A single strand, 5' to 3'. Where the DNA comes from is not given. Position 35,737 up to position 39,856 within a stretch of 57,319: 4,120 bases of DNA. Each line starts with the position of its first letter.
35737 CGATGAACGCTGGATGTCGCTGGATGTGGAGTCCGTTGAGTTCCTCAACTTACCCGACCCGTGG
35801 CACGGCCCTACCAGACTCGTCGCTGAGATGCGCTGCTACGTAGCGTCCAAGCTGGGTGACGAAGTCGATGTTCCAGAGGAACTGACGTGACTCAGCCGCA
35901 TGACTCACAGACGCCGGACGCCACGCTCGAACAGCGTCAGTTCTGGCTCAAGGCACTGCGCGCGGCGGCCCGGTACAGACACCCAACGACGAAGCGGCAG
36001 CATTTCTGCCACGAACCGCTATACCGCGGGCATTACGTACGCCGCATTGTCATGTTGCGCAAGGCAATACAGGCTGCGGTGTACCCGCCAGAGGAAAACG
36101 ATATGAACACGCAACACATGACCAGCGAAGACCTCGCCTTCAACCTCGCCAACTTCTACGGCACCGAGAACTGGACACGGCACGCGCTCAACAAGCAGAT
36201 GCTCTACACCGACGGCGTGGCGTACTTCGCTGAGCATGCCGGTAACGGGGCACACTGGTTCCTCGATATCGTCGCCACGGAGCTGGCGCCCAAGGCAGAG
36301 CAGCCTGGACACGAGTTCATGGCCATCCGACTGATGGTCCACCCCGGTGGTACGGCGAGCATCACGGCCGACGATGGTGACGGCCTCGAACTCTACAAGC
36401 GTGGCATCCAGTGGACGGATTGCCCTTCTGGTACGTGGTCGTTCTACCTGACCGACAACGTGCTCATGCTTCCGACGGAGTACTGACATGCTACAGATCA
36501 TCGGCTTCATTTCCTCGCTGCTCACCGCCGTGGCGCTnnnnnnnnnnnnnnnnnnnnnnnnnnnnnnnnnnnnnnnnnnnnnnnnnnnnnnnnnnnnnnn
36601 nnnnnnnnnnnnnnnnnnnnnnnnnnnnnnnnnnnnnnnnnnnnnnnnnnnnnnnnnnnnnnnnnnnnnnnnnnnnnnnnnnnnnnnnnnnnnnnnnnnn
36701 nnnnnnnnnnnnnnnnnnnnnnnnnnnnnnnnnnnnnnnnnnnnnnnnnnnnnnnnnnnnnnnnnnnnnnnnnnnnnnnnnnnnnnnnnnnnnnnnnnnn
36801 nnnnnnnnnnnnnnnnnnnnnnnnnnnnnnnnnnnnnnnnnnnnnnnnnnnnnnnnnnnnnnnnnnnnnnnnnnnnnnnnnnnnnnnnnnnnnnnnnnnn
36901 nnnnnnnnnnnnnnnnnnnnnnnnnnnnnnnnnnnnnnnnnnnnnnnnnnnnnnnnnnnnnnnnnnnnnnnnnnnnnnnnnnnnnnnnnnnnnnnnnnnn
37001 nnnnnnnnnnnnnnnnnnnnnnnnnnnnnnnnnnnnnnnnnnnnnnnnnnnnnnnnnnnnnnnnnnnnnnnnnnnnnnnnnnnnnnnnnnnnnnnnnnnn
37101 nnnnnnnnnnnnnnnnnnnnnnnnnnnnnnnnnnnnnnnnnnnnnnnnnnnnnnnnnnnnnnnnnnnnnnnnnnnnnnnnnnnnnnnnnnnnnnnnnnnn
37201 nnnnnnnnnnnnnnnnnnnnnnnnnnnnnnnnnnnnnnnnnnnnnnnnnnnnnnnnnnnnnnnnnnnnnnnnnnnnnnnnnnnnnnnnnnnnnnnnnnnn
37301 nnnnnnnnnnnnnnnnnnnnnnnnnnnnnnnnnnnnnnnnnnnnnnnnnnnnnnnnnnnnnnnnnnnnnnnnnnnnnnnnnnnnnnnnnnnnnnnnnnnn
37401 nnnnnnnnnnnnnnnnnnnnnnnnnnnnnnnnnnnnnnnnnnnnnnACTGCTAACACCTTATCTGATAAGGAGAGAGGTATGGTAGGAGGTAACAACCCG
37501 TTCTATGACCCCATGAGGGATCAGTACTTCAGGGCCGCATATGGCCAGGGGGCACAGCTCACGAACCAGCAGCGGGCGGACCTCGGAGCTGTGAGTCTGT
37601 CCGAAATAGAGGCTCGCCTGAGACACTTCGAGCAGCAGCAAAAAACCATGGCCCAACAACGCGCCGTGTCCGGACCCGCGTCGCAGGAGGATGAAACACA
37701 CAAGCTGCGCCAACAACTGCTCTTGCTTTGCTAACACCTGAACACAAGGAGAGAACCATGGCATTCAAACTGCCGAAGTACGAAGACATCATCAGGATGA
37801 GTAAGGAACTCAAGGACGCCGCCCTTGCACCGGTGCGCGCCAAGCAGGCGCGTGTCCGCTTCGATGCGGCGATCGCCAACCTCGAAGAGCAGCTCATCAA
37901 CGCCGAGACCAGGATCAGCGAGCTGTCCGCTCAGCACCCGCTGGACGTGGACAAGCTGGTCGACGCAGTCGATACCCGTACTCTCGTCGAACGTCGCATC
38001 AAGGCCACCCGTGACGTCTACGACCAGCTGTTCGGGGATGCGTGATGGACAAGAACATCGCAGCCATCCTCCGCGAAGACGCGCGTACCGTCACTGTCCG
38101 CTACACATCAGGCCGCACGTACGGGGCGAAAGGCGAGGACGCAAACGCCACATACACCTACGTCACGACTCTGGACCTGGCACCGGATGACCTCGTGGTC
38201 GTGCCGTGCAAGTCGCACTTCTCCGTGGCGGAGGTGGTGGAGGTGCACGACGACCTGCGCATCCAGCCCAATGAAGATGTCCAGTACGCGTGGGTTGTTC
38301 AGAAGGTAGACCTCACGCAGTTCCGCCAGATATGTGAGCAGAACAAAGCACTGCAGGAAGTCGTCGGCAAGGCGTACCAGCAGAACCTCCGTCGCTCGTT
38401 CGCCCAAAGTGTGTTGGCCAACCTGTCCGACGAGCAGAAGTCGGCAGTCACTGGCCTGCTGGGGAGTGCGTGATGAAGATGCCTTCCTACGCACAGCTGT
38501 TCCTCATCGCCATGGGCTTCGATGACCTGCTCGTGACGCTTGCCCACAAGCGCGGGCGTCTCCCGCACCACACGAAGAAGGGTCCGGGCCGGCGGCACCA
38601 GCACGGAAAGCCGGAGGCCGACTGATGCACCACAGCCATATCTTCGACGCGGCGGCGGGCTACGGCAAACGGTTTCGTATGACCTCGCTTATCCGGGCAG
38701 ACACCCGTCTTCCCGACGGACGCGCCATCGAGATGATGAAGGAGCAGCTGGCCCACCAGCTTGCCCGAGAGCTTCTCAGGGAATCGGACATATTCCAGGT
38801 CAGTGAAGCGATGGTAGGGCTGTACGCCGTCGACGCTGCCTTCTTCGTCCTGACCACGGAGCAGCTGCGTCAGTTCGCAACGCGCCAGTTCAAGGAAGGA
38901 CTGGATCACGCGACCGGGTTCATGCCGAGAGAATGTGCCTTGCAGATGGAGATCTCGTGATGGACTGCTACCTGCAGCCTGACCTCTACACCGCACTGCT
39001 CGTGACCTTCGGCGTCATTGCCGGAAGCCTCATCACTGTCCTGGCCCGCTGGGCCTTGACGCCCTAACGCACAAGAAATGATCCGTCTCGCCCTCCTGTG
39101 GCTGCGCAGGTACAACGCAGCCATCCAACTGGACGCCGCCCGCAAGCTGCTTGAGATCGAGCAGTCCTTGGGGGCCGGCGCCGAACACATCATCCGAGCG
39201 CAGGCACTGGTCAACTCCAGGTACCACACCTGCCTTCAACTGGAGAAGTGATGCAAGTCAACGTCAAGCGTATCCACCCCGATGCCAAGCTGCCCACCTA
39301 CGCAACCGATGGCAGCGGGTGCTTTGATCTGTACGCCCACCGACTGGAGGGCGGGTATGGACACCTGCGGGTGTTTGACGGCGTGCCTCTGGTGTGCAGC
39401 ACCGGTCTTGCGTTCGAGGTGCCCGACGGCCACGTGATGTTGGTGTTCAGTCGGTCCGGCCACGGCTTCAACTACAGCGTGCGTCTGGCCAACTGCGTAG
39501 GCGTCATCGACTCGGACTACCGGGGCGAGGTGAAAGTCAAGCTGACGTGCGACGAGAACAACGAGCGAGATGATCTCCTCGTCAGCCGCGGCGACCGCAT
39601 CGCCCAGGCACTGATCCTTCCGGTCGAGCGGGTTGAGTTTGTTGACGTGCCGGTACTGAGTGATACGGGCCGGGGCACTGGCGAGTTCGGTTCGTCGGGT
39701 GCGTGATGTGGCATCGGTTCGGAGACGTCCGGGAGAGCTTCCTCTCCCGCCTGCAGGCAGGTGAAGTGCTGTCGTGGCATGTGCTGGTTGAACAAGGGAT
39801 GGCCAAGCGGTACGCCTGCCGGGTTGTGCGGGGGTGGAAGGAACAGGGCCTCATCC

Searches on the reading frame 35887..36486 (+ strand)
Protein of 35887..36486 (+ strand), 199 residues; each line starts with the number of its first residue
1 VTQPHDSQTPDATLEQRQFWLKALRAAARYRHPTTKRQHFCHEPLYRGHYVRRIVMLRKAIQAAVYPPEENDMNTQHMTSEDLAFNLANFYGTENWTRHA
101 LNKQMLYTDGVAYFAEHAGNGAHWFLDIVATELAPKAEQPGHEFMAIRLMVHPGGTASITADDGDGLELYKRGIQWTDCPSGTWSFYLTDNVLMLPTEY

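Call 13: search_protein_families(library=pfam, proteins=[window:35887-36486:+], max_evalue=0.001)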
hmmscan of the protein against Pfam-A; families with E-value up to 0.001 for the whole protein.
window:35887-36486:+ (199 aa): 1 family
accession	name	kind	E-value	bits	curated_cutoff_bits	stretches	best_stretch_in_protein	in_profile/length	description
PF21781.2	DUF6876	-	1.5e-29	102.8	27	1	86-199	6-117/117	Family of unknown function (DUF6876)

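Call 14: search_protein_families(library=phrogs, proteins=[window:35887-36486:+], max_evalue=0.00001)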
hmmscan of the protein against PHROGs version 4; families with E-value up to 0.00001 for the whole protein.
window:35887-36486:+ (199 aa): 0 families

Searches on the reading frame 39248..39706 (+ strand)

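Call 54: search_protein_families(library=pfam, proteins=[window:39248-39706:+], max_evalue=0.01)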
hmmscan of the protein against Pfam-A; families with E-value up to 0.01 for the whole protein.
window:39248-39706:+ (152 aa): 1 family
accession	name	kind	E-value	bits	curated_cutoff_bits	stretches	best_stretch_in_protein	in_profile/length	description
PF00692.24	dUTPase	-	9.5e-19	67.9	22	1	13-151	3-129/129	dUTPase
